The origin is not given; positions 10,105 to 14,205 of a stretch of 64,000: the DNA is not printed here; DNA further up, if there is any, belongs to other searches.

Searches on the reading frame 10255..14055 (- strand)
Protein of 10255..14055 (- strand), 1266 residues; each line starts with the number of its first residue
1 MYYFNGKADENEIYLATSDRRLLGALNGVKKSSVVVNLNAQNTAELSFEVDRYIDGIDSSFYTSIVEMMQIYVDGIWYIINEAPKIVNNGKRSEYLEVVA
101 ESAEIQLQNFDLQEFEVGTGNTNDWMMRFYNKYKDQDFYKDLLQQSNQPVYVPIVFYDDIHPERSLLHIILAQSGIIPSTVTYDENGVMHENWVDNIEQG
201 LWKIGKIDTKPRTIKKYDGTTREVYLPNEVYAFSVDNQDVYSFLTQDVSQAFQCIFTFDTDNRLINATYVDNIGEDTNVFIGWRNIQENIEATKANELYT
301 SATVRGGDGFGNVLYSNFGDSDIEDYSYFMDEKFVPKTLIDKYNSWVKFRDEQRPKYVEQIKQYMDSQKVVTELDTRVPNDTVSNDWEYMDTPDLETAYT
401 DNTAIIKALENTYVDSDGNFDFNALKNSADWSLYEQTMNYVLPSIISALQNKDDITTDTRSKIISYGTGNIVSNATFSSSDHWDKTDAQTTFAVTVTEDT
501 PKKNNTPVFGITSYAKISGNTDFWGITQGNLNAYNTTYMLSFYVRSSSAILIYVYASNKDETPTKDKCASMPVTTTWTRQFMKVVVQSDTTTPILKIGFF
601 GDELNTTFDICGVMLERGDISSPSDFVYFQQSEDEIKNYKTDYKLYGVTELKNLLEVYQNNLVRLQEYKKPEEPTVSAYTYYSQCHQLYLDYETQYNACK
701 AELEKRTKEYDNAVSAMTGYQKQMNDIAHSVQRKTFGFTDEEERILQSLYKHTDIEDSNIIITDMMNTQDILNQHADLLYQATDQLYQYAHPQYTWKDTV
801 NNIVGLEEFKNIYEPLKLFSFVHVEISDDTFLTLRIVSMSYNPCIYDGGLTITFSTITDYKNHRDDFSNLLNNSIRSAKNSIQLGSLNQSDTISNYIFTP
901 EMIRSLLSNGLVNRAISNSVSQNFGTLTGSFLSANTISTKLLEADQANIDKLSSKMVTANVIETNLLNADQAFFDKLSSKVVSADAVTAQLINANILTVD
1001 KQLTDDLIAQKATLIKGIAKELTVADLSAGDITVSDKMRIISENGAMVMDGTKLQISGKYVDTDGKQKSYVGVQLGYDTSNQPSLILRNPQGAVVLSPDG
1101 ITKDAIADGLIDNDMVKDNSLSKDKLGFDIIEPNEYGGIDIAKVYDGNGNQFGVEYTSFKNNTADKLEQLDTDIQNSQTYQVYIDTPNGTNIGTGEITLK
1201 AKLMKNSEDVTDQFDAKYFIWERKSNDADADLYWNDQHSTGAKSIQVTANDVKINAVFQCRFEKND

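Call 36: search_protein_families(library=phrogs, proteins=[window:10255-14055:-], max_evalue=0.00001)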
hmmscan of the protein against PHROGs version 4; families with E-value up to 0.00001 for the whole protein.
window:10255-14055:- (1266 aa): 2 families
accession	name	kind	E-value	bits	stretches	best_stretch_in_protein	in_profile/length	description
phrog_2929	-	tail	3.8e-17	61.9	1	973-1264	542-681/1939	tail fiber protein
phrog_26822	-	unknown function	1.8e-12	47.6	1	1173-1263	423-516/530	-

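Call 66: find_encoding_contigs(protein=window:10255-14055:-, flank=3000, max_places=10)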
Protein window:10255-14055:- (1266 aa): 4 contigs read that carry it; 3 places shown.
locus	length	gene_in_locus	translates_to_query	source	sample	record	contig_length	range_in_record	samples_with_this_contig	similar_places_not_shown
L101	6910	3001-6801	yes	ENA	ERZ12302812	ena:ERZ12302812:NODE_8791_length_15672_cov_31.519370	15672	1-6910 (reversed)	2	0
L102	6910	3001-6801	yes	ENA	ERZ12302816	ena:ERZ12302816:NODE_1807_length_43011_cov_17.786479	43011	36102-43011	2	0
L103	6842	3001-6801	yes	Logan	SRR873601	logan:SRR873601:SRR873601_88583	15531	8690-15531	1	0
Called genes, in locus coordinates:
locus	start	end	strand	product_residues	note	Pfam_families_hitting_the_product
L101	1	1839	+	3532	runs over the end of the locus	?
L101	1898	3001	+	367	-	PF20195:DUF6558, PF20753:DUF6558_C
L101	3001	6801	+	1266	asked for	-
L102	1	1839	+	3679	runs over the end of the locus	-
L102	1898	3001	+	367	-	PF20195:DUF6558, PF20753:DUF6558_C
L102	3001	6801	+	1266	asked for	-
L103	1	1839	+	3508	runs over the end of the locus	?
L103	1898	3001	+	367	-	PF20195:DUF6558, PF20753:DUF6558_C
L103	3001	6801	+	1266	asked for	-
